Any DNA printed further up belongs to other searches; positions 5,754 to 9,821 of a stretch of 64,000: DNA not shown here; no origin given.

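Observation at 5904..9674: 1256-aa T9SS cargo built from five copies of an unrecognised ~170-aa module ('RESPT…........-S-DGG-TWS') plus a He_PIG Ig domain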

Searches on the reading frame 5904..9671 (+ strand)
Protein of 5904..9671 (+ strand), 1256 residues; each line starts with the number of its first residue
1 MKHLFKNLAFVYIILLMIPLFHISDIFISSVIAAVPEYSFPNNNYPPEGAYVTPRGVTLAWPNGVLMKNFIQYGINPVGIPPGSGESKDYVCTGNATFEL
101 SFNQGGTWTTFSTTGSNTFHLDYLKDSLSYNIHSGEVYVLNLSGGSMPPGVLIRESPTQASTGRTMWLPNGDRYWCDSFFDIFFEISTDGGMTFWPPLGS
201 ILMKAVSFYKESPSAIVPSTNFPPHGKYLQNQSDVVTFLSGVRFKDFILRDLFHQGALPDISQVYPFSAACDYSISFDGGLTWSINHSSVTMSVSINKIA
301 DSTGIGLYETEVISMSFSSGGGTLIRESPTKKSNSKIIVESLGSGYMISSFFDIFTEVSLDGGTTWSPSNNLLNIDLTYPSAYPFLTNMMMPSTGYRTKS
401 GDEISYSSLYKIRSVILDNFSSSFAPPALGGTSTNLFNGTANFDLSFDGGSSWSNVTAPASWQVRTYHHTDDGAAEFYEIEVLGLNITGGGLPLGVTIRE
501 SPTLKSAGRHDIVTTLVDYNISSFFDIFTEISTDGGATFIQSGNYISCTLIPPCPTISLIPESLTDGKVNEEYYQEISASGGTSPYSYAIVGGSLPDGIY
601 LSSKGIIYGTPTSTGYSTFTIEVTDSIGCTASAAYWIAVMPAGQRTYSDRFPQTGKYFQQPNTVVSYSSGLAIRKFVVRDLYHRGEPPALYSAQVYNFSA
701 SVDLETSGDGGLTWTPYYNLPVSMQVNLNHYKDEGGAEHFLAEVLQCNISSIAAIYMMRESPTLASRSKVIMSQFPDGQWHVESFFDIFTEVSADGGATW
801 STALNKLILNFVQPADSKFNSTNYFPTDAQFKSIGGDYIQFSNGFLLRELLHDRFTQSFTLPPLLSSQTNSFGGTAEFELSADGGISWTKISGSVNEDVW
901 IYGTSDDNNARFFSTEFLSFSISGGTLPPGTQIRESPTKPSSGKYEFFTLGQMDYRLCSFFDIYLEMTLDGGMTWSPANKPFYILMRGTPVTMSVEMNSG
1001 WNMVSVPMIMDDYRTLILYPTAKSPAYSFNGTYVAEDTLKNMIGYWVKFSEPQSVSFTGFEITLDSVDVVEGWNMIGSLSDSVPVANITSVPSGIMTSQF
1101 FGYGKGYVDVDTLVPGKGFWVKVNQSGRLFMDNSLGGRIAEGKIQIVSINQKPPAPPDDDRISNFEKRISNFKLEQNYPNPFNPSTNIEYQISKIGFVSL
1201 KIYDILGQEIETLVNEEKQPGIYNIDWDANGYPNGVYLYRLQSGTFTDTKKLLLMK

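Call 3: search_protein_families(library=pfam, proteins=[window:5904-9671:+], max_evalue=1)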
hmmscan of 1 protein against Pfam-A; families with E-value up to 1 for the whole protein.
window:5904-9671:+ (1256 aa): 7 families
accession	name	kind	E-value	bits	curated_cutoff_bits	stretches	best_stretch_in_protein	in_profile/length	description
PF02012.26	BNR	-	2.1e-13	48.5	27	0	358-368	2-12/12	BNR/Asp-box repeat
PF05345.18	He_PIG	-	4.8e-12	46.6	24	1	563-639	9-95/96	Putative Ig domain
PF21471.3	Reelin_subrepeat-B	-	3e-09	37.2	27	0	961-1009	58-94/127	Reelin subrepeat B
PF18962.6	Por_Secre_tail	-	1.1e-08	35.7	27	1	1178-1253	2-74/75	Secretion system C-terminal sorting domain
PF13860.13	FlgD_ig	-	0.00055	20.3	27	1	1193-1242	20-74/79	FlgD Ig-like domain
PF03404.22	Mo-co_dimer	-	0.02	15.4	22.7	0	357-368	49-60/138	Mo-co oxidoreductase dimerisation domain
PF11766.14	Candida_ALS_N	-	0.41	10.3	25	0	91-120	71-100/247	Agglutinin-like protein, N-terminal domain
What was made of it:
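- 7590..7820 (+): He_PIG (PF05345) Ig/cadherin-like domain, aa 563-639, inserted between copies 3 and 4. Pfam 46.6 bits, cut-off 24 (call 3).
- On BNR/Asp-box repeat (PF02012): 48.5 bits against a cut-off of 27, E 2.1e-13 (call 3).
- On Reelin subrepeat B (PF21471): The best match covers profile positions 58-94 only (call 3).
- On He_PIG (PF05345) Ig/cadherin-like domain: 46.6 bits against a cut-off of 24, at aa 563-639 (call 3).
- Closest known: Reelin subrepeats A/B. Same: There is a weak Pfam match around the hairpin (call 3).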

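Call 4: search_protein_families(library=ncbifam, proteins=[window:5904-9671:+], max_evalue=1)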
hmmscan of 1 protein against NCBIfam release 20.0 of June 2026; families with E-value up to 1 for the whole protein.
window:5904-9671:+ (1256 aa): 3 families
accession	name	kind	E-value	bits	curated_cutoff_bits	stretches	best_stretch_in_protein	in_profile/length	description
TIGR04183.1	Por_Secre_tail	domain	7e-11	42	23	1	1178-1253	2-70/72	T9SS type A sorting domain-containing protein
NF038113.1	T9SSA_dep_M36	equivalog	1.4e-08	33.4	885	1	1170-1254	789-868/869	T9SS-dependent M36 family metallopeptidase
NF052323.1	T9SSA_dep_M6i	equivalog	6.3e-07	27.7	600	1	1175-1245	958-1027/1043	T9SS-dependent M6-like inactivated metalloprotease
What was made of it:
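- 9435..9671 (+): T9SS type A C-terminal sorting domain (aa 1178-1256). PF18962 35.7 bits (cut-off 27); TIGR04183 42 bits (cut-off 23) (calls 3, 4)
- On T9SS type A cargo: TIGR04183 scores 42 bits (cut-off 23) and PF18962 scores 35.7 bits (cut-off 27), at aa 1178-1253 of 1256 (calls 3, 4).
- Closest known: T9SS type A cargo with repeated beta domains. Same: The overall layout is the same: signal peptide, long array of beta domains, Ig-like domain, then a type A CTD (calls 3, 4).
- Checked: He_PIG (aa 563-639, 46.6 bits, cut-off 24) and the T9SS type A CTD (aa 1178-1253, TIGR04183 42 bits, cut-off 23) are confirmed (calls 3, 4).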

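Call 7: search_solved_structures(query=window:5904-9671:+, max_evalue=1, show_alignments=2)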
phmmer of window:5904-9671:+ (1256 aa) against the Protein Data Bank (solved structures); distinct sequences matched with E-value up to 1: 2.
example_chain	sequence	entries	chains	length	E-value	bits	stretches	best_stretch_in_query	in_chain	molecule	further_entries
8glj_D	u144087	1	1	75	0.2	12.4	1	1178-1253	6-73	Por secretion system C-terminal sorting domain-containing protein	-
7l9u_A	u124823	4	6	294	0.65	10.6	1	232-276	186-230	S-adenosylmethionine-dependent methyltransferase UmaA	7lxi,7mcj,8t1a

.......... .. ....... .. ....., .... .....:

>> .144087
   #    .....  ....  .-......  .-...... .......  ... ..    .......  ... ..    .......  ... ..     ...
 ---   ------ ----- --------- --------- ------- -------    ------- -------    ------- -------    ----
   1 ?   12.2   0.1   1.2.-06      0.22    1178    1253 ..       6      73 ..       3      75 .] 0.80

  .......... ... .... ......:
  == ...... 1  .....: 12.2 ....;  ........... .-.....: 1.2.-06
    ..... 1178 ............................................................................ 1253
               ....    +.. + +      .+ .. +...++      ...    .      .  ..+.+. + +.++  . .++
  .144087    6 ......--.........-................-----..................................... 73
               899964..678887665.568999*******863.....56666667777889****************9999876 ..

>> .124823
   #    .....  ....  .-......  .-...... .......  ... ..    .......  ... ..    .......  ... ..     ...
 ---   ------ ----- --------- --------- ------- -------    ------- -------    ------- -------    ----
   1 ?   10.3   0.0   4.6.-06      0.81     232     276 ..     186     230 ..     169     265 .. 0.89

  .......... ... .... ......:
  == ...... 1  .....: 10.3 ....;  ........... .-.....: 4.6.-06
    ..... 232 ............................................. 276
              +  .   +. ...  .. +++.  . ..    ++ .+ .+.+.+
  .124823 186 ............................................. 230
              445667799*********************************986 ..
